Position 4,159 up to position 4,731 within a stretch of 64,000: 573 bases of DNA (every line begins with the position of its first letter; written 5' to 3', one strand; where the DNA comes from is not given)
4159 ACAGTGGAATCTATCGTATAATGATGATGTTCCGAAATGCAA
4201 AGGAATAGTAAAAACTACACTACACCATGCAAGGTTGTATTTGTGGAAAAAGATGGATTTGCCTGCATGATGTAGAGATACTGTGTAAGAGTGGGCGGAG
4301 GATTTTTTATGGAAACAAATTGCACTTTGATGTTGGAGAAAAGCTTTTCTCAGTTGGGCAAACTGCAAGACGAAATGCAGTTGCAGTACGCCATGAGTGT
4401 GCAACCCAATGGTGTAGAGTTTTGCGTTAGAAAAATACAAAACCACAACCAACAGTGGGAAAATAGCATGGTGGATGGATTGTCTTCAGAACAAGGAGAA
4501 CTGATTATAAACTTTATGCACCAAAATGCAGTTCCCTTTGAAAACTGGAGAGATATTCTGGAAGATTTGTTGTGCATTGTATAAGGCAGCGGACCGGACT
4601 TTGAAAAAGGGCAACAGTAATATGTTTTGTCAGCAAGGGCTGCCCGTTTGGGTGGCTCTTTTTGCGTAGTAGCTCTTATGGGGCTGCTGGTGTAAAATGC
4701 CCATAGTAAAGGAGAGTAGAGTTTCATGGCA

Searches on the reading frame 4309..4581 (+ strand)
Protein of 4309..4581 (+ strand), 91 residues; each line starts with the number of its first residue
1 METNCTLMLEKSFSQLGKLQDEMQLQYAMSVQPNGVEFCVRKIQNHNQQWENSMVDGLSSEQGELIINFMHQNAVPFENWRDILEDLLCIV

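Call 18: search_protein_families(library=pfam, proteins=[window:4309-4581:+], max_evalue=10)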
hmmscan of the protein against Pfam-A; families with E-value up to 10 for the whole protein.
window:4309-4581:+ (91 aa): 1 family
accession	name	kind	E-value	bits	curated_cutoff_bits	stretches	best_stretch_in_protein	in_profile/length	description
PF21456.2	Gp7_6th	-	0.065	14.1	27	1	33-86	39-91/93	Baseplate wedge protein gp7, domain VI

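Call 62: find_homologous_proteins(query=A4, max_evalue=0.001)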
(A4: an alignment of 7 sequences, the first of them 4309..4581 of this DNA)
Query A4 (7 sequences) (91 aa, profile of the alignment): 21 proteins with E <= 0.001 among 121 candidates.
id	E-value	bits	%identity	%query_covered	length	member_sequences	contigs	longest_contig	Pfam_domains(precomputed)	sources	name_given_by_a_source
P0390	4.1e-36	141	36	97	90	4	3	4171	-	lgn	-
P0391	4.5e-36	141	98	100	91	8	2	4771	-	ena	-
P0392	9.1e-36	140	48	100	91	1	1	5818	-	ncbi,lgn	-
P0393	5.8e-35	138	52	100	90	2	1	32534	-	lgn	-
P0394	1.6e-34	136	34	97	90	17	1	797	-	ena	-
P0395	7.3e-34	134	34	97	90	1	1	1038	-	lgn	-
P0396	9.8e-34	134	49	100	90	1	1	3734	-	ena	-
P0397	1.9e-33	133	32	86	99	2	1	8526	-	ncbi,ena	-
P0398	8.9e-33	131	36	93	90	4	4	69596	-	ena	-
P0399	4.4e-32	128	38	100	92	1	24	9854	-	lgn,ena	-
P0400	6.4e-32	128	38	93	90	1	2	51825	-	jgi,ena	-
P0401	9.7e-32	127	37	100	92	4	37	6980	-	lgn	-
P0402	1.5e-31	127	38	93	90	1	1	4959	-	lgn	-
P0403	1.6e-31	127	37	100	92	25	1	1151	-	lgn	-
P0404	2.3e-30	123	46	100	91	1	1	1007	-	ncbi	-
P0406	2.7e-18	84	41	81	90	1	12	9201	-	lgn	-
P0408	5.6e-12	64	29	86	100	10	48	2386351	-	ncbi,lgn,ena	-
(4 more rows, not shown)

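Call 63: find_encoding_contigs(protein=P0408, flank=5000, max_places=2)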
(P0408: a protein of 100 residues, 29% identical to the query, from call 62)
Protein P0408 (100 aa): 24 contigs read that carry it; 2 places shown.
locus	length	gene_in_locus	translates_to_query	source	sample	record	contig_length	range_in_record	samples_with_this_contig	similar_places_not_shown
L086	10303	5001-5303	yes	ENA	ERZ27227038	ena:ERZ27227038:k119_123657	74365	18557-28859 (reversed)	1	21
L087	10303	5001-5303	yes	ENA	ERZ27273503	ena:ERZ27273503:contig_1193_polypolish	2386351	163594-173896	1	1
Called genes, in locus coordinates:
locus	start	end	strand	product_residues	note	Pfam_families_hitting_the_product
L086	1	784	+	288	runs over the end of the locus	PF00528:BPD_transp_1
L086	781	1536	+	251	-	PF00005:ABC_tran, PF02463:SMC_N (weak), PF13304:AAA_21 (weak)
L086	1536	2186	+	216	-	PF01895:PhoU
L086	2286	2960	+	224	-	PF00072:Response_reg, PF00486:Trans_reg_C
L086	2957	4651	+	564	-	PF13188:PAS_8 (weak), PF00512:HisKA, PF02518:HATPase_c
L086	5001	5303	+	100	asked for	-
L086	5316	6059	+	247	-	PF00072:Response_reg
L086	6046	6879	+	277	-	PF02518:HATPase_c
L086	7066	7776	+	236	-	PF00696:AA_kinase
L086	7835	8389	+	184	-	PF01765:RRF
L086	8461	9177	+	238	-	PF01255:Prenyltransf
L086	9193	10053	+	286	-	PF01148:CTP_transf_1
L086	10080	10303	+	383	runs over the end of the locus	PF02670:DXP_reductoisom, PF08436:DXP_redisom_C, PF13288:DXPR_C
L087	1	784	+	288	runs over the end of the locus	PF00528:BPD_transp_1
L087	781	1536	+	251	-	PF00005:ABC_tran, PF02463:SMC_N (weak), PF13304:AAA_21 (weak)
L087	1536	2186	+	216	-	PF01895:PhoU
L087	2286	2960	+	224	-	PF00072:Response_reg, PF00486:Trans_reg_C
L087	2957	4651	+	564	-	PF13188:PAS_8 (weak), PF00512:HisKA, PF02518:HATPase_c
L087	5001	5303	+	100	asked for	-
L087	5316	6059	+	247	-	PF00072:Response_reg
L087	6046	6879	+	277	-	PF02518:HATPase_c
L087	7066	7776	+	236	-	PF00696:AA_kinase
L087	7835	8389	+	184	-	PF01765:RRF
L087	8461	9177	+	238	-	PF01255:Prenyltransf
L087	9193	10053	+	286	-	PF01148:CTP_transf_1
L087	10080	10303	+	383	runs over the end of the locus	PF02670:DXP_reductoisom, PF08436:DXP_redisom_C, PF13288:DXPR_C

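Call 64: find_encoding_contigs(protein=P0406, flank=5000, max_places=2)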
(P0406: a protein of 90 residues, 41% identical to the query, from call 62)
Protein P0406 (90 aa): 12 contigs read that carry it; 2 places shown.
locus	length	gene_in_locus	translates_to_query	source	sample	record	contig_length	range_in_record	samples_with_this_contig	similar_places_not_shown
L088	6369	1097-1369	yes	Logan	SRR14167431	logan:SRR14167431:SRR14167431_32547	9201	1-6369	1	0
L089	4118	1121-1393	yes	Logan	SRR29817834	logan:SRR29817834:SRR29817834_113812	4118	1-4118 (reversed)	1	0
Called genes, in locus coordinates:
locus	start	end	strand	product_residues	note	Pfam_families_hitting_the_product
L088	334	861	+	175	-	PF02915:Rubrerythrin, PF21349:RUBY_RBDX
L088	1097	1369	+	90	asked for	-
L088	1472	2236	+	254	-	PF00072:Response_reg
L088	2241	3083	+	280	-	PF02518:HATPase_c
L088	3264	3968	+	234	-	PF00696:AA_kinase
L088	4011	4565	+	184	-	PF01765:RRF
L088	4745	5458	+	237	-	PF01255:Prenyltransf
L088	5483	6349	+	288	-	PF01148:CTP_transf_1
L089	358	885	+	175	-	PF02915:Rubrerythrin, PF21349:RUBY_RBDX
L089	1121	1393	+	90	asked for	-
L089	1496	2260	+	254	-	PF00072:Response_reg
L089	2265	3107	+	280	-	PF02518:HATPase_c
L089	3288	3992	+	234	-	PF00696:AA_kinase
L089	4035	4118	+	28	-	?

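Call 69: find_related_loci(query=A9, collection=metagenome_contigs, flank=3500)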
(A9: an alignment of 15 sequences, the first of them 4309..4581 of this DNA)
Query A9 (91 aa) in metagenome_contigs; peptide patterns used: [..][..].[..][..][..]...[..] (x = any residue, [..] = any of these).
308 stretches matched a pattern; 37 encode a relative of the query (tblastn E <= 1e-3); 37 distinct loci.
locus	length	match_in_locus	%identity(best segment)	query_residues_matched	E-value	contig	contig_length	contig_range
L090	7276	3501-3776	37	1-91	5e-15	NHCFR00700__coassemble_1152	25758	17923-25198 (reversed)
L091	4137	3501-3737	36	11-88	9e-15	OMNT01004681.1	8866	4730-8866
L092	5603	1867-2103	36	11-88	9e-15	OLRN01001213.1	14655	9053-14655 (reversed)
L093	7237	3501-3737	35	11-88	4e-14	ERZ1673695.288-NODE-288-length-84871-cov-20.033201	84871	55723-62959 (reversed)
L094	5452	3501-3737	35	11-88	5e-14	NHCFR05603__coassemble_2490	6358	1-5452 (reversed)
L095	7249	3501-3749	34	10-91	7e-14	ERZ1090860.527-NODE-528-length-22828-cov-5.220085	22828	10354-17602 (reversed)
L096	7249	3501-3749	34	10-91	7e-14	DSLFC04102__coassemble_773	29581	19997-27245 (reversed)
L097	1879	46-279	36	11-87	3e-13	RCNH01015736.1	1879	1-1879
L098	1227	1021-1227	31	11-78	2e-8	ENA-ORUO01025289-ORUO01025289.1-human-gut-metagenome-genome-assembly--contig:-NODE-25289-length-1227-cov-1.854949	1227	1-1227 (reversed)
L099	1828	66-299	30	11-88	2e-7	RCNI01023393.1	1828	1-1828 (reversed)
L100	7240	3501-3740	29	9-88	6e-7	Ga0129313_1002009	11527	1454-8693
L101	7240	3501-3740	29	9-88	6e-7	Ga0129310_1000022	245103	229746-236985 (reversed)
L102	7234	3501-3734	27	9-86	1e-6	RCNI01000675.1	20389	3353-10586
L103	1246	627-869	29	7-86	2e-6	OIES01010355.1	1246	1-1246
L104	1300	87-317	27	11-86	2e-6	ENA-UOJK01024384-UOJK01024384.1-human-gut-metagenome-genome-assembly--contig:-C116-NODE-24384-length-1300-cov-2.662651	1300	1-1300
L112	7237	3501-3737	27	9-88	5e-5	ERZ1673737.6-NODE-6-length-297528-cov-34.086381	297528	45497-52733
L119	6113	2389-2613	30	11-87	6e-5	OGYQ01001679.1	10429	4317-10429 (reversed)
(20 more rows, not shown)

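Call 75: search_protein_families(library=pfam, proteins=[L088:1472-2233:+, L087:5316-6056:+, L112:3799-4524:+, L097:319-1074:+, L095:3800-4522:+, L100:3802-4572:+, L119:2700-3443:+], max_evalue=0.1)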
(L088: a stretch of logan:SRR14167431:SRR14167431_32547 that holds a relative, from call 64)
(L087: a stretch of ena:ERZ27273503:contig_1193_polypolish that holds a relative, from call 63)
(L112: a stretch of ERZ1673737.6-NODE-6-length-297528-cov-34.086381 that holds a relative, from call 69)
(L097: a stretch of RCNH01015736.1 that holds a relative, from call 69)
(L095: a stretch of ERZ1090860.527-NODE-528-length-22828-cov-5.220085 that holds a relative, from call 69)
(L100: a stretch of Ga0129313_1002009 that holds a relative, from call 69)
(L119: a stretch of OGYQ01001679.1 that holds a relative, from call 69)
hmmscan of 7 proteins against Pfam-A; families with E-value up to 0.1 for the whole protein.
L088:1472-2233:+ (254 aa): 2 families
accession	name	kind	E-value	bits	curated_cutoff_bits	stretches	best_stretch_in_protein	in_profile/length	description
PF00072.30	Response_reg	-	5.7e-09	36.6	30.2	1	15-128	2-110/111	Response regulator receiver domain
PF08769.17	Spo0A_C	-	0.00095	19.6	25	1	159-241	15-100/104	Sporulation initiation factor Spo0A C terminal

L087:5316-6056:+ (247 aa): 3 families
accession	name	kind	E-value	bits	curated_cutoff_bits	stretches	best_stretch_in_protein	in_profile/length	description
PF00072.30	Response_reg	-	3.5e-08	34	30.2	1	14-122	6-110/111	Response regulator receiver domain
PF08769.17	Spo0A_C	-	7.8e-05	23.1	25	1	136-231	3-101/104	Sporulation initiation factor Spo0A C terminal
PF10280.14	Med11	-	0.028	15.3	26.9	1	153-214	21-86/120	Mediator complex protein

L112:3799-4524:+ (242 aa): 2 families
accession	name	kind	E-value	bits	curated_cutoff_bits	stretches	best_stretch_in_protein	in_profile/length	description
PF08769.17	Spo0A_C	-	0.0024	18.3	25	1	135-195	5-66/104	Sporulation initiation factor Spo0A C terminal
PF00072.30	Response_reg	-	0.012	16.3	30.2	1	20-77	17-71/111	Response regulator receiver domain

L097:319-1074:+ (252 aa): 3 families
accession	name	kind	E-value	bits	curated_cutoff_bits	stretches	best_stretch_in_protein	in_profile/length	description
PF00072.30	Response_reg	-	1.3e-08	35.4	30.2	1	12-126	2-110/111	Response regulator receiver domain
PF08769.17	Spo0A_C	-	2.3e-07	31.2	25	1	141-241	1-102/104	Sporulation initiation factor Spo0A C terminal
PF21993.1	TetR_C_13_2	-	0.027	15.2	27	0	125-162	40-77/103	Transcriptional regulator LmrA/YxaF-like, C-terminal domain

L095:3800-4522:+ (241 aa): 2 families
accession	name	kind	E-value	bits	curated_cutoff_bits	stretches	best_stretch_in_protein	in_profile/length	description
PF00072.30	Response_reg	-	9e-06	26.3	30.2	1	4-119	1-110/111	Response regulator receiver domain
PF08769.17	Spo0A_C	-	7.5e-05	23.1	25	1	138-198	1-63/104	Sporulation initiation factor Spo0A C terminal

L100:3802-4572:+ (257 aa): 2 families
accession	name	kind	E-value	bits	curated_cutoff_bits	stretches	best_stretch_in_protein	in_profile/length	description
PF08769.17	Spo0A_C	-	1.4e-06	28.7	25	1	138-232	2-103/104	Sporulation initiation factor Spo0A C terminal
PF00072.30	Response_reg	-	0.038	14.6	30.2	1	14-117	11-108/111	Response regulator receiver domain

L119:2700-3443:+ (248 aa): 2 families
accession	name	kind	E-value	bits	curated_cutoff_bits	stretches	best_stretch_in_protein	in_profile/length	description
PF00072.30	Response_reg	-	0.00038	21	30.2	1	37-124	27-110/111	Response regulator receiver domain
PF08769.17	Spo0A_C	-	0.08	13.4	25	0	145-200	3-60/104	Sporulation initiation factor Spo0A C terminal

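Call 85: search_protein_families(library=ncbifam, proteins=[window:4309-4581:+, L087:5001-5300:+], max_evalue=0.01)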
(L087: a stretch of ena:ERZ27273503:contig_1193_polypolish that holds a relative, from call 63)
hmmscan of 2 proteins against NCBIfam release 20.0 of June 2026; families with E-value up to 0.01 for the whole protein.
window:4309-4581:+ (91 aa): 0 families

L087:5001-5300:+ (100 aa): 0 families
